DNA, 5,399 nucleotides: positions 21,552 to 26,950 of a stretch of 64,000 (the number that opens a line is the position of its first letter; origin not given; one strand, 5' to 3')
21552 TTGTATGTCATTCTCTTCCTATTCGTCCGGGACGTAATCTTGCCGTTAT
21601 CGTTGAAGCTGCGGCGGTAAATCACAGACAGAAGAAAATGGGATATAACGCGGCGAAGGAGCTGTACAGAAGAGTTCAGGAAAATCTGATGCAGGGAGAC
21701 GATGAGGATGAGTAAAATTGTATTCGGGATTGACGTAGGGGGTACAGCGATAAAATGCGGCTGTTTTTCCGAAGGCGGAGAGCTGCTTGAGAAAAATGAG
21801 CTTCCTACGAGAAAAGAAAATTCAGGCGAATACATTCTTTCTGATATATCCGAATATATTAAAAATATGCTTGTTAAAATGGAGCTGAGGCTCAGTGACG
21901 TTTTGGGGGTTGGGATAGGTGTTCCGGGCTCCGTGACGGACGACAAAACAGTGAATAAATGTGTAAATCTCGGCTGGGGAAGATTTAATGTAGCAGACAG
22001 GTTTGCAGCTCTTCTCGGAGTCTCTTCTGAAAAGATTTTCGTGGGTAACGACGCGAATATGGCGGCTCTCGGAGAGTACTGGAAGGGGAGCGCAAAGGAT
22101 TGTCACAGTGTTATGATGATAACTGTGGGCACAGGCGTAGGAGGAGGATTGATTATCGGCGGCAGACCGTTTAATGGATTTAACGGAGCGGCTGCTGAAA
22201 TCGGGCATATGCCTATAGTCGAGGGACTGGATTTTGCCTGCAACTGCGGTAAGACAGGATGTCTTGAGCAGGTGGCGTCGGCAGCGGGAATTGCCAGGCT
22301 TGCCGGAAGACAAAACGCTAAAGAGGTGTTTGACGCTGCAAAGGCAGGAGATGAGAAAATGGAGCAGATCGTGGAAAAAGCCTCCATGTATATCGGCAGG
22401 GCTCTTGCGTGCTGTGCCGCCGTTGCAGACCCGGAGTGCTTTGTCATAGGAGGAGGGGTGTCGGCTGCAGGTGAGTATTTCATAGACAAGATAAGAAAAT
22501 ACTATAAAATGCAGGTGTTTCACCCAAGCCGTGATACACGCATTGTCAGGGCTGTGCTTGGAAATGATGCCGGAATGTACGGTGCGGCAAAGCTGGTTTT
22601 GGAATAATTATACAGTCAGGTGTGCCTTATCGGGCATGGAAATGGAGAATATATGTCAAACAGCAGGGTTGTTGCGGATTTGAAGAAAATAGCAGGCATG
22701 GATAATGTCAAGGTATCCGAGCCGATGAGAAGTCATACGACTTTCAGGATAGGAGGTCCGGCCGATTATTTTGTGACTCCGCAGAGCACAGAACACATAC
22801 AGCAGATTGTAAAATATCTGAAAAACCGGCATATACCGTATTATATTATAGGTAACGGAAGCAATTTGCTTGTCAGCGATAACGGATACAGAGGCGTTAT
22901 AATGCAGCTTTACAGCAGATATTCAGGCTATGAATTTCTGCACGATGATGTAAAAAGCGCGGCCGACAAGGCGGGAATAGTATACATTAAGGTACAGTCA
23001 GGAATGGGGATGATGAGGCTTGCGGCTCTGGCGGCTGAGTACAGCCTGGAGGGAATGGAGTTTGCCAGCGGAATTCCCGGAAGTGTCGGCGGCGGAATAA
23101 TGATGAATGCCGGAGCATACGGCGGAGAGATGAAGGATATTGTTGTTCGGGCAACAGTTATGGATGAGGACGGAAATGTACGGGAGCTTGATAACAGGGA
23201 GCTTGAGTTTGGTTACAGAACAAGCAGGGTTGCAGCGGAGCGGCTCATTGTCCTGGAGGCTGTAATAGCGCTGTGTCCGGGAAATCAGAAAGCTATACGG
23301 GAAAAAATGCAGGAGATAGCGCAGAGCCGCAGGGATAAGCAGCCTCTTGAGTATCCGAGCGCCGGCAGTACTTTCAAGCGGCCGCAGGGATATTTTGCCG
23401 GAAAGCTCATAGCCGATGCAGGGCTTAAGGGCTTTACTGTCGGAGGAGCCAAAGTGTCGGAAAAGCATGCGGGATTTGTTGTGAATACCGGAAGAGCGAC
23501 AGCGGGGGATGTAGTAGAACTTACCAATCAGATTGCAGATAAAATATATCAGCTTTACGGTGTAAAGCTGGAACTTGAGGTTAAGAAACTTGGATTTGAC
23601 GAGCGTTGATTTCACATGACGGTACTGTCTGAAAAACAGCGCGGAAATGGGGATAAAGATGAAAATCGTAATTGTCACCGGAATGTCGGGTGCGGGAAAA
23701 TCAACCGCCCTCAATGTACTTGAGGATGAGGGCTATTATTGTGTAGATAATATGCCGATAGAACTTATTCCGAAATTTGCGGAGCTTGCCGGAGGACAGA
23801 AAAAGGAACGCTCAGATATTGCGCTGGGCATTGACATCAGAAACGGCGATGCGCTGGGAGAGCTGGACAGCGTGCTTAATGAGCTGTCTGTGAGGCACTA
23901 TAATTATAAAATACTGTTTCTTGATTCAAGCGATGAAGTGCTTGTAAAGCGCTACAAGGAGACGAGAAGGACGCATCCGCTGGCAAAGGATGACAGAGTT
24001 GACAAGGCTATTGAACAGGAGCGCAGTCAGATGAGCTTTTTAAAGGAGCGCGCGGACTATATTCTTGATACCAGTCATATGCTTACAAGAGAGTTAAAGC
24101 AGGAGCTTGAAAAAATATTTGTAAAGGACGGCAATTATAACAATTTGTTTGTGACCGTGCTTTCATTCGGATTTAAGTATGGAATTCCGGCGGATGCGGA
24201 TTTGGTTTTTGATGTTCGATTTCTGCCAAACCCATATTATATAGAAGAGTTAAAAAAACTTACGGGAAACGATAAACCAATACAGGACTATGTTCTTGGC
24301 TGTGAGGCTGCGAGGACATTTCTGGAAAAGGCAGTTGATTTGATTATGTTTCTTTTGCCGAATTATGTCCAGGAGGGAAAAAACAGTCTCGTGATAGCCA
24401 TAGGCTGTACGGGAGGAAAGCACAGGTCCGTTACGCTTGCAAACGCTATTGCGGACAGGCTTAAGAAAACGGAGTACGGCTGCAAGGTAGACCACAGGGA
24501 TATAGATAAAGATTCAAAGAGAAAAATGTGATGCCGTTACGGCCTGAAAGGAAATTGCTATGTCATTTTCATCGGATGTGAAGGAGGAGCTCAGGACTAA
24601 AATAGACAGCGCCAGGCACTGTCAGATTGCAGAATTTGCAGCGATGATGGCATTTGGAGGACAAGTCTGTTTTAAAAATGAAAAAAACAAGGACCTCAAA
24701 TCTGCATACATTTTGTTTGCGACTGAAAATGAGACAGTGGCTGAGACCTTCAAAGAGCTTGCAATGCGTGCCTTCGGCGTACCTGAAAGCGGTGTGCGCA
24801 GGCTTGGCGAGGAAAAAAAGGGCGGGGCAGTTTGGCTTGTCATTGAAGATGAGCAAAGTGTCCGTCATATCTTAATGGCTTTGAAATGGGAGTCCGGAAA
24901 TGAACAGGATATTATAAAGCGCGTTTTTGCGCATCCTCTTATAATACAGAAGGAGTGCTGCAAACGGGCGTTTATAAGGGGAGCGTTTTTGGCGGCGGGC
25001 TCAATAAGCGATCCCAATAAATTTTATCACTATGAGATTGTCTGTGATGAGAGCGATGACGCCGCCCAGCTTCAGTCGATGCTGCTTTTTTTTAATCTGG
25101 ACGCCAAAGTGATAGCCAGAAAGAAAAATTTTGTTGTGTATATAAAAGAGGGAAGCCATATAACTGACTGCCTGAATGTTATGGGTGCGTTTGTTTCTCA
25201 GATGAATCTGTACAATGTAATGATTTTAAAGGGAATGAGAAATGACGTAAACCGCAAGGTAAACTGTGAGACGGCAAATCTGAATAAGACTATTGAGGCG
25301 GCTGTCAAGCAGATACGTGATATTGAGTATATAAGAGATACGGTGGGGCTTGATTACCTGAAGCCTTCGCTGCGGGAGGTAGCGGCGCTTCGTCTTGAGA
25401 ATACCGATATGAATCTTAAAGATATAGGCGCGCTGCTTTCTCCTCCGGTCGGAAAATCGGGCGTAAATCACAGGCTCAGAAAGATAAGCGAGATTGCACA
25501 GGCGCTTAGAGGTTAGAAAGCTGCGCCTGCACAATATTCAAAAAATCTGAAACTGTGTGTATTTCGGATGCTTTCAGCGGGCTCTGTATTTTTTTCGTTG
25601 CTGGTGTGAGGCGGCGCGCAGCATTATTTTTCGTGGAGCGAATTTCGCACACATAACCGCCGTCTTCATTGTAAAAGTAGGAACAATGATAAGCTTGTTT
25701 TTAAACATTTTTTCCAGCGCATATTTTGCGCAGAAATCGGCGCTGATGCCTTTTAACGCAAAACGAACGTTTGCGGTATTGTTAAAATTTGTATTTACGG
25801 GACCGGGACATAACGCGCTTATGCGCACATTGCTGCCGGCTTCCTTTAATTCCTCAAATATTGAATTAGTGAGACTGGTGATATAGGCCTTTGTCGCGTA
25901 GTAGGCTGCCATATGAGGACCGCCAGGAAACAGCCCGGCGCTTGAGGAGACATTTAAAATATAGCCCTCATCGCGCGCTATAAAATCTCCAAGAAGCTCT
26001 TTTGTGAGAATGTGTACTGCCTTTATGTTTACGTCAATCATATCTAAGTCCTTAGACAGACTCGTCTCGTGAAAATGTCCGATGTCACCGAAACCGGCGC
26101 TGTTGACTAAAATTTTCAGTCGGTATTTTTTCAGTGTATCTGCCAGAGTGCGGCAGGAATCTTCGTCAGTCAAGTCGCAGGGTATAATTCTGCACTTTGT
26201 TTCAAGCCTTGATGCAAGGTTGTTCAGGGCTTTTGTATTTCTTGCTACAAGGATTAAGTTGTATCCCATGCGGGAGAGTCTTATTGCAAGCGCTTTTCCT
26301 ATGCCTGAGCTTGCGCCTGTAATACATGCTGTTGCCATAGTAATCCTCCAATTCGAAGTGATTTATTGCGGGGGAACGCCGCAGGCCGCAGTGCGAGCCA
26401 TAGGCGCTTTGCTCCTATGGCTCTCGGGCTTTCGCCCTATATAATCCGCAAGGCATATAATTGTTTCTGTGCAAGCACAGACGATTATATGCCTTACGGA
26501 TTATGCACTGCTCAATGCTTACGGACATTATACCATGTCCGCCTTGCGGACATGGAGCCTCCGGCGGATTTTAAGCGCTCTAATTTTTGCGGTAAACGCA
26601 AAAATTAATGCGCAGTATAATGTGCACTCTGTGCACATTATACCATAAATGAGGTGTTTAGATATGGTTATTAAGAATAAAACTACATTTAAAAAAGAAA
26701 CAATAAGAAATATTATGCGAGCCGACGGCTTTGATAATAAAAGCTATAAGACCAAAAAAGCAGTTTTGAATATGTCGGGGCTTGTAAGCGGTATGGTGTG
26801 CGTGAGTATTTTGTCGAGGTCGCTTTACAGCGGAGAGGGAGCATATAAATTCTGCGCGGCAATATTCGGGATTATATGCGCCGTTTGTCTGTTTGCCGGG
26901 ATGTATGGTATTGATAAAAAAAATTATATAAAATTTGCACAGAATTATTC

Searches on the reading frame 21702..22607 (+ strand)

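Call 19: search_protein_families(library=pfam, proteins=[window:21702-22607:+])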
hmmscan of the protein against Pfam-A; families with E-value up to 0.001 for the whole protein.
window:21702-22607:+ (301 aa): 2 families
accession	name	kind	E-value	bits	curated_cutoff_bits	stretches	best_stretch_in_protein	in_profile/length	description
PF00480.26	ROK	-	1.1e-66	225.8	22.9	1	8-300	2-292/294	ROK family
PF01869.26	BcrAD_BadFG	-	2.6e-08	34.2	31.5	1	9-76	2-71/271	BadF/BadG/BcrA/BcrD ATPase family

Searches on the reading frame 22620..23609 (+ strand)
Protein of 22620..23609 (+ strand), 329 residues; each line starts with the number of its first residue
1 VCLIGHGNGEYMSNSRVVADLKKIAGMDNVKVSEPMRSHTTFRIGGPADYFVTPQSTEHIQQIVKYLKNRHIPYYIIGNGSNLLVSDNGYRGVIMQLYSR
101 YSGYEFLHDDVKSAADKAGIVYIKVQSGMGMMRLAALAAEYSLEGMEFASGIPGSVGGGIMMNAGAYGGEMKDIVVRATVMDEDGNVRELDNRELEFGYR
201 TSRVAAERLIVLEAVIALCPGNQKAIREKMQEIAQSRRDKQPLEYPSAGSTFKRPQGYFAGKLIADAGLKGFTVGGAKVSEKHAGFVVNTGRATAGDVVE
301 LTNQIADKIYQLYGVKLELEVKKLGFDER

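Call 19: search_protein_families(library=pfam, proteins=[window:22620-23609:+])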
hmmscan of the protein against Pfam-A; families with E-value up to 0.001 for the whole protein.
window:22620-23609:+ (329 aa): 2 families
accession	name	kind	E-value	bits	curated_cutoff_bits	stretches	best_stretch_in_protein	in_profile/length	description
PF02873.21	MurB_C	-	1.8e-36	124.7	27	1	226-322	2-97/99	UDP-N-acetylenolpyruvoylglucosamine reductase, C-terminal domain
PF01565.28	FAD_binding_4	-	4.1e-22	78.8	26.4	1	49-190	2-138/139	FAD binding domain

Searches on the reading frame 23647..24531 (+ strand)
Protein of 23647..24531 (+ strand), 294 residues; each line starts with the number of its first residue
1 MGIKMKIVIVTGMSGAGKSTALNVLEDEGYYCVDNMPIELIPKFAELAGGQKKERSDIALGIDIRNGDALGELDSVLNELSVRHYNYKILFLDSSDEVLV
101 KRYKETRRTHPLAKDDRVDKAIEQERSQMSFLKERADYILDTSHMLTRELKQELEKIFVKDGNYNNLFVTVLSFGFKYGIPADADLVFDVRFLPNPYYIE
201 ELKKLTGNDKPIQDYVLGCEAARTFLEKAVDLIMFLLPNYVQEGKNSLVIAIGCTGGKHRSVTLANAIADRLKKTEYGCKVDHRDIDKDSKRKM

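Call 19: search_protein_families(library=pfam, proteins=[window:23647-24531:+])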
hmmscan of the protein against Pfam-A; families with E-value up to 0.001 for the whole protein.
window:23647-24531:+ (294 aa): 3 families
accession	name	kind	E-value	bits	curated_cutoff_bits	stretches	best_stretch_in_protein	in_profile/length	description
PF03668.21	RapZ-like_N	-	3.1e-52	177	25.4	1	5-160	1-156/158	RapZ-like N-terminal domain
PF22740.1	PapZ_C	-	3.7e-49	166.4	27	1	169-287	3-121/121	RapZ C-terminal domain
PF13238.12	AAA_18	-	0.00043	21.2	29.4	0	8-111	1-116/128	AAA domain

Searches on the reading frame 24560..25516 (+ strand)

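Call 19: search_protein_families(library=pfam, proteins=[window:24560-25516:+])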
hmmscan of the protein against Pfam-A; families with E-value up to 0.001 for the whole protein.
window:24560-25516:+ (318 aa): 4 families
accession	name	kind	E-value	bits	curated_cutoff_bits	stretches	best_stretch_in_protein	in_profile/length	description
PF02650.20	HTH_WhiA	-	1.2e-35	122.3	27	1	230-313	1-84/84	WhiA C-terminal HTH domain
PF14527.11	LAGLIDADG_WhiA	-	2.6e-26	92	23.2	1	136-227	2-93/93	WhiA LAGLIDADG-like domain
PF10298.14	WhiA_N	-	8.1e-05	23.1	23.4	0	19-106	1-81/86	WhiA N-terminal LAGLIDADG-like domain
PF14528.11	LAGLIDADG_3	-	9.3e-05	23.1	22.5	0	134-191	2-61/82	LAGLIDADG-like domain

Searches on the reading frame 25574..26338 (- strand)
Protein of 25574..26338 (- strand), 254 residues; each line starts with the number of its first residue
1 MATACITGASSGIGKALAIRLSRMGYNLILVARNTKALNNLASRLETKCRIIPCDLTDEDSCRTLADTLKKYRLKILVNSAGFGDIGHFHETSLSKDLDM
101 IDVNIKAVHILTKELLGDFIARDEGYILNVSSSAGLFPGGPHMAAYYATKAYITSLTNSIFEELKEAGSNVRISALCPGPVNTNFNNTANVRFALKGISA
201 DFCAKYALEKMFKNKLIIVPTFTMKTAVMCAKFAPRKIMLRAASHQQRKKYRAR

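Call 19: search_protein_families(library=pfam, proteins=[window:25574-26338:-])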
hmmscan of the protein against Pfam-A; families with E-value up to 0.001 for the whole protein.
window:25574-26338:- (254 aa): 4 families
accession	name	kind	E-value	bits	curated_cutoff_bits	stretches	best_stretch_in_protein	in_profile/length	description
PF00106.31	adh_short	-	2.5e-42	145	26.6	1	3-189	2-190/195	short chain dehydrogenase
PF13561.12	adh_short_C2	-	2.7e-29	102.9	27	1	8-189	1-184/236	Enoyl-(Acyl carrier protein) reductase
PF08659.16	KR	-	1e-10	42.3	22.6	1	2-159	1-162/180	KR domain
PF01370.27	Epimerase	-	8.3e-08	32.4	20.9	1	5-114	2-101/240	NAD dependent epimerase/dehydratase family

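Call 32: find_encoding_contigs(protein=window:25574-26338:-, flank=2500, max_places=10)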
Protein window:25574-26338:- (254 aa): 22 contigs read that carry it; 6 places shown.
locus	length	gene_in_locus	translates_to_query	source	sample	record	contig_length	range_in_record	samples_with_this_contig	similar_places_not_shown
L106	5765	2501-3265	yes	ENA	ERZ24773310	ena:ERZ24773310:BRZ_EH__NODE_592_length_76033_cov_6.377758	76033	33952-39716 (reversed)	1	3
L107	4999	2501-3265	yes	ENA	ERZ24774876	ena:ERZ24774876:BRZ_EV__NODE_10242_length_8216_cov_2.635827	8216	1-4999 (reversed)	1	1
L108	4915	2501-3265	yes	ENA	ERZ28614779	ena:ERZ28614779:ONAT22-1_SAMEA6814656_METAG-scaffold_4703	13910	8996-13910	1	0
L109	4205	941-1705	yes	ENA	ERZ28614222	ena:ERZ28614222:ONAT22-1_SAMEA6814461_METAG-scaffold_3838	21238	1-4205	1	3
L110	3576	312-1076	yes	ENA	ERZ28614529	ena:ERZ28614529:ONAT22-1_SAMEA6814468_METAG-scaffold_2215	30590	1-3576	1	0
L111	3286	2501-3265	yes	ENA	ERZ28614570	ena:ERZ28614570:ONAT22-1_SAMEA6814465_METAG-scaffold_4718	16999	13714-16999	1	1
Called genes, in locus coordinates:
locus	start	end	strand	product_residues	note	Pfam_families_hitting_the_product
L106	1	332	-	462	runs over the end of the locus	PF00285:Citrate_synt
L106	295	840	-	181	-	PF09719:C_GCAxxG_C_C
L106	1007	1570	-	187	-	-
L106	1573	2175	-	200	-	-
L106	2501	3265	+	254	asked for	PF00106:adh_short, PF01370:Epimerase, PF08659:KR, PF13561:adh_short_C2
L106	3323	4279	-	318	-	PF14527:LAGLIDADG_WhiA, PF02650:HTH_WhiA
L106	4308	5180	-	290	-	PF03668:RapZ-like_N, PF22740:PapZ_C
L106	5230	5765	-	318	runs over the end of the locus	PF01565:FAD_binding_4, PF02873:MurB_C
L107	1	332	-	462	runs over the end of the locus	PF00285:Citrate_synt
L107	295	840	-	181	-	PF09719:C_GCAxxG_C_C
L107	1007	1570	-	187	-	-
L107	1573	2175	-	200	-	-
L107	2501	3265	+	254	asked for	PF00106:adh_short, PF01370:Epimerase, PF08659:KR, PF13561:adh_short_C2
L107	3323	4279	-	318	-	PF14527:LAGLIDADG_WhiA, PF02650:HTH_WhiA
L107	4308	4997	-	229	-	?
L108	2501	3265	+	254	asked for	PF00106:adh_short, PF01370:Epimerase, PF08659:KR, PF13561:adh_short_C2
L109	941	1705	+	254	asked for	PF00106:adh_short, PF01370:Epimerase, PF08659:KR, PF13561:adh_short_C2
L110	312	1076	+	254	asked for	PF00106:adh_short, PF01370:Epimerase, PF08659:KR, PF13561:adh_short_C2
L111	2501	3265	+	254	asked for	PF00106:adh_short, PF01370:Epimerase, PF08659:KR, PF13561:adh_short_C2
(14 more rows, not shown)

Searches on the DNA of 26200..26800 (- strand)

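Call 6: search_rna_families(source=window, start=26200, end=26800, threshold=evalue, max_evalue=10, show_alignments=3)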
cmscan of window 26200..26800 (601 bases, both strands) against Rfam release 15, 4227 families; matches with E-value up to 10: 12.
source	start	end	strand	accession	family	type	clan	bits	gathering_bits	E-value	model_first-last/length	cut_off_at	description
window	26582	26644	+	RF02607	AbsR25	Gene; sRNA;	-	22.1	47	0.19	1-164/164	no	Acinetobacter sRNA 25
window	26442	26503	+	RF04140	mir-3118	Gene; miRNA;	-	21.6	89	0.14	1-76/76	no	mir-3118 microRNA precursor family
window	26438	26507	-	RF03986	mir-6095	Gene; miRNA;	-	21.5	100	0.31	1-83/83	no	mir-6095 microRNA precursor family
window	26434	26507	+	RF00821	mir-249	Gene; miRNA;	-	20.8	70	0.059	1-97/97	no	mir-249 microRNA precursor family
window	26443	26501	-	RF03672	MIR840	Gene; miRNA;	-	19.2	150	0.78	1-147/147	no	MIR840 microRNA precursor family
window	26445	26500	-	RF00246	mir-135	Gene; miRNA;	-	19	59.2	0.34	1-88/88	no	mir-135 microRNA precursor family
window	26527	26667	-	RF02487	GlsR24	Gene; snRNA; snoRNA; HACA-box;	-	18.3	100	0.039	1-147/147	no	Small nucleolar RNA GlsR24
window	26616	26642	+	RF04241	mir-5014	Gene; miRNA;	-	14.4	101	6.8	1-123/123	no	mir-5014 microRNA precursor family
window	26587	26665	-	RF04097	MIR2630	Gene; miRNA;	-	12.6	144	8.8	1-229/229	no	MIR2630 microRNA precursor family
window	26599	26742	-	RF02574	Ricks_sRNA10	Gene; sRNA;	-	11.2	97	8.7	1-352/352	no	Rickettsia sRNA 10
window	26225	26424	+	RF01951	SOX2OT_exon1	Gene; lncRNA;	-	10.8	65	4.6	26-230/230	no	SOX2 overlapping transcript exon 1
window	26628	26725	+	RF02637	EF0408_EF0409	Gene; sRNA;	-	9.1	440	8.6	138-240/412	no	Enterococcus sRNA EF0408_EF0409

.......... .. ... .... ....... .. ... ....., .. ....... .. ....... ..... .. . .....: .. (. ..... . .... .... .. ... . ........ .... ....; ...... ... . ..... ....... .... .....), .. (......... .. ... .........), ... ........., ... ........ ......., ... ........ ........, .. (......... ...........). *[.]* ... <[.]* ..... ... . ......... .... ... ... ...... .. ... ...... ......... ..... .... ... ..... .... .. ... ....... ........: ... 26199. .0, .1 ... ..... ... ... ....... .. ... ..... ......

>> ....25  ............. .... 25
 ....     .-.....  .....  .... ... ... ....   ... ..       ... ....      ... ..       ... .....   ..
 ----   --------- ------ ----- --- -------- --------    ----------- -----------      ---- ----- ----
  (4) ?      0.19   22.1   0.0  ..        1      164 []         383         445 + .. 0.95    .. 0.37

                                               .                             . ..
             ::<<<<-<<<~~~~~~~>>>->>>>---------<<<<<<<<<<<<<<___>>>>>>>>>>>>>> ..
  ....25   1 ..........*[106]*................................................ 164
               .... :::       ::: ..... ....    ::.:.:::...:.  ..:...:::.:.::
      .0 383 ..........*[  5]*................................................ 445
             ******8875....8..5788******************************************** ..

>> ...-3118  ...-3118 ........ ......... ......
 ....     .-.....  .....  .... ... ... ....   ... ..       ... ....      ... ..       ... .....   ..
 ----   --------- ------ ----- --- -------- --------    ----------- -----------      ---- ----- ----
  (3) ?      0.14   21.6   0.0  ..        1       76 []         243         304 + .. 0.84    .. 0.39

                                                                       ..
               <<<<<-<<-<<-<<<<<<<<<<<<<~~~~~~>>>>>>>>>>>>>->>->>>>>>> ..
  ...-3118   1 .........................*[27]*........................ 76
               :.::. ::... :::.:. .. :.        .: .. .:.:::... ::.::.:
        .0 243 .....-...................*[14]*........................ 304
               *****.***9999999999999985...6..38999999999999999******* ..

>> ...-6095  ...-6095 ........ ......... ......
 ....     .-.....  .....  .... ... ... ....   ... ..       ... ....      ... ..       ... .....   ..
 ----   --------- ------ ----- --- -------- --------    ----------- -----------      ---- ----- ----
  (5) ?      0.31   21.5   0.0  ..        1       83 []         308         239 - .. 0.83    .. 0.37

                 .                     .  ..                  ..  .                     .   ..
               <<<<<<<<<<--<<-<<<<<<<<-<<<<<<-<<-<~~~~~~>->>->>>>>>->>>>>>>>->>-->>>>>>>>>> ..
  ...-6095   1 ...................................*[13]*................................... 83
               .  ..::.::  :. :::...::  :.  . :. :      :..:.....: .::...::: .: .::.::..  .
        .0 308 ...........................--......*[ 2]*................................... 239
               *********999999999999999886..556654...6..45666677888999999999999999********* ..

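Call 11: search_rna_families(source=window, start=26375, end=26535, threshold=evalue, max_evalue=10, show_alignments=2)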
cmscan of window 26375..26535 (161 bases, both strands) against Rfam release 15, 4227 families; matches with E-value up to 10: 24.
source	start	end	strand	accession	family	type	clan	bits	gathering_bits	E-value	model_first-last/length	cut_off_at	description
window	26388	26511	-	RF01699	Clostridiales-1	Gene; sRNA;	-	36.6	48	5.6e-07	1-166/166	no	Clostridiales-1 RNA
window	26438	26507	+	RF03986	mir-6095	Gene; miRNA;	-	26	100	0.0053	1-83/83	no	mir-6095 microRNA precursor family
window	26444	26501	-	RF03747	mir-4536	Gene; miRNA;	-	25.5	76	0.0077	1-88/88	no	mir-4536 microRNA precursor family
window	26442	26505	+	RF04273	MIR827_2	Gene; miRNA;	CL00143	24.8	67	0.02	1-89/89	no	MIR827_2 microRNA precursor family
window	26442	26503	+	RF04140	mir-3118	Gene; miRNA;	-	21.6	89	0.038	1-76/76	no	mir-3118 microRNA precursor family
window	26438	26507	-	RF03986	mir-6095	Gene; miRNA;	-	21.5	100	0.082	1-83/83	no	mir-6095 microRNA precursor family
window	26434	26507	+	RF00821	mir-249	Gene; miRNA;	-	20.8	70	0.016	1-97/97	no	mir-249 microRNA precursor family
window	26440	26505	+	RF00246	mir-135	Gene; miRNA;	-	20.7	59.2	0.03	1-88/88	no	mir-135 microRNA precursor family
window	26441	26510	+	RF03704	MIR4380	Gene; miRNA;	-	20.6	83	0.05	1-82/82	no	MIR4380 microRNA precursor family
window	26445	26500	-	RF00246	mir-135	Gene; miRNA;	-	19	59.2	0.09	1-88/88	no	mir-135 microRNA precursor family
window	26451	26494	+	RF03275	mir-2542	Gene; miRNA;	-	18.7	60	0.17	1-85/85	no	mir-2542 microRNA precursor family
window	26440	26499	-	RF03704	MIR4380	Gene; miRNA;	-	18.3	83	0.21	1-82/82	no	MIR4380 microRNA precursor family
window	26438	26508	+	RF00872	mir-652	Gene; miRNA;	-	18.2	73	0.17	1-82/82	no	mir-652 microRNA precursor family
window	26443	26502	-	RF04144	MIR9783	Gene; miRNA;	-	17.8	100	0.35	1-95/95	no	MIR9783 microRNA precursor family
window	26383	26431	+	RF03809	mir-1203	Gene; miRNA;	-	17.7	100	1.2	14-70/84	no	mir-1203 microRNA precursor family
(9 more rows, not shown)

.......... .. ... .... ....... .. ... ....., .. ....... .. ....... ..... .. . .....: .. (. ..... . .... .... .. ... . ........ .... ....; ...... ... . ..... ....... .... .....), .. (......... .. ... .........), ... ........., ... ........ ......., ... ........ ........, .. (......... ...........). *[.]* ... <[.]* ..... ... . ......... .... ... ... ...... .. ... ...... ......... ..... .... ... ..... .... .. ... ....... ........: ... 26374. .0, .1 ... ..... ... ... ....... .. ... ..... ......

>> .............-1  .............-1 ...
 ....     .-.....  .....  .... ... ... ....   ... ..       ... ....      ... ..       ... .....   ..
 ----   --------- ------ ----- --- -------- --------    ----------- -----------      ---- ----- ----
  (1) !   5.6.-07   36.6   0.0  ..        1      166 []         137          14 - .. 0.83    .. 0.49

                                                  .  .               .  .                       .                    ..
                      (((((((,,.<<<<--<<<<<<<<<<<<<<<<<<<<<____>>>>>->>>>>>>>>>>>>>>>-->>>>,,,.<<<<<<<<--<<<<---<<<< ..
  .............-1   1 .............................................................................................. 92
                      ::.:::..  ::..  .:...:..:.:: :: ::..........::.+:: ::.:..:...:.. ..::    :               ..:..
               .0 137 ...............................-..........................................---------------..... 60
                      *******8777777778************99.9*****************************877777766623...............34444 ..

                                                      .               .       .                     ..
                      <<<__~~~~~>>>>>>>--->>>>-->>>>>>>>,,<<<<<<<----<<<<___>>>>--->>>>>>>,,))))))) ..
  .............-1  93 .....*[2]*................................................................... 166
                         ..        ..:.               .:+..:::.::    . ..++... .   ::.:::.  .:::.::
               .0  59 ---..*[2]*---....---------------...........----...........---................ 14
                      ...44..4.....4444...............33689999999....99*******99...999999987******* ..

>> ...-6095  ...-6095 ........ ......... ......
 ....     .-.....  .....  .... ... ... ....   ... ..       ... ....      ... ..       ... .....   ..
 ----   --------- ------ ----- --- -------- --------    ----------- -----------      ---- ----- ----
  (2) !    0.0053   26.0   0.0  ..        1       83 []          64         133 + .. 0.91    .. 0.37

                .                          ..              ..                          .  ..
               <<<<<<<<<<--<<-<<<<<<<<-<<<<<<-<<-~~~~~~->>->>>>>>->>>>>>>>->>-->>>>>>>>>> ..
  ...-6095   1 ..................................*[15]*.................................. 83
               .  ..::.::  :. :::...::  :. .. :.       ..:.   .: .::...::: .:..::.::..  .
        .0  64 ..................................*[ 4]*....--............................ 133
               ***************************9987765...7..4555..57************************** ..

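Call 61: search_dna_similar(query=window:26385-26545:-, collection=phages, mode=distant, max_evalue=0.001)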
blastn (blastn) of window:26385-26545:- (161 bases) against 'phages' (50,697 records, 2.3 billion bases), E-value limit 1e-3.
No match.

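Call 62: search_dna_similar(query=window:26385-26545:-, collection=plasmids, mode=distant, max_evalue=0.001)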
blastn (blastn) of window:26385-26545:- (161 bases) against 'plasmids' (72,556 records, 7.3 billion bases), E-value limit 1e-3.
No match.
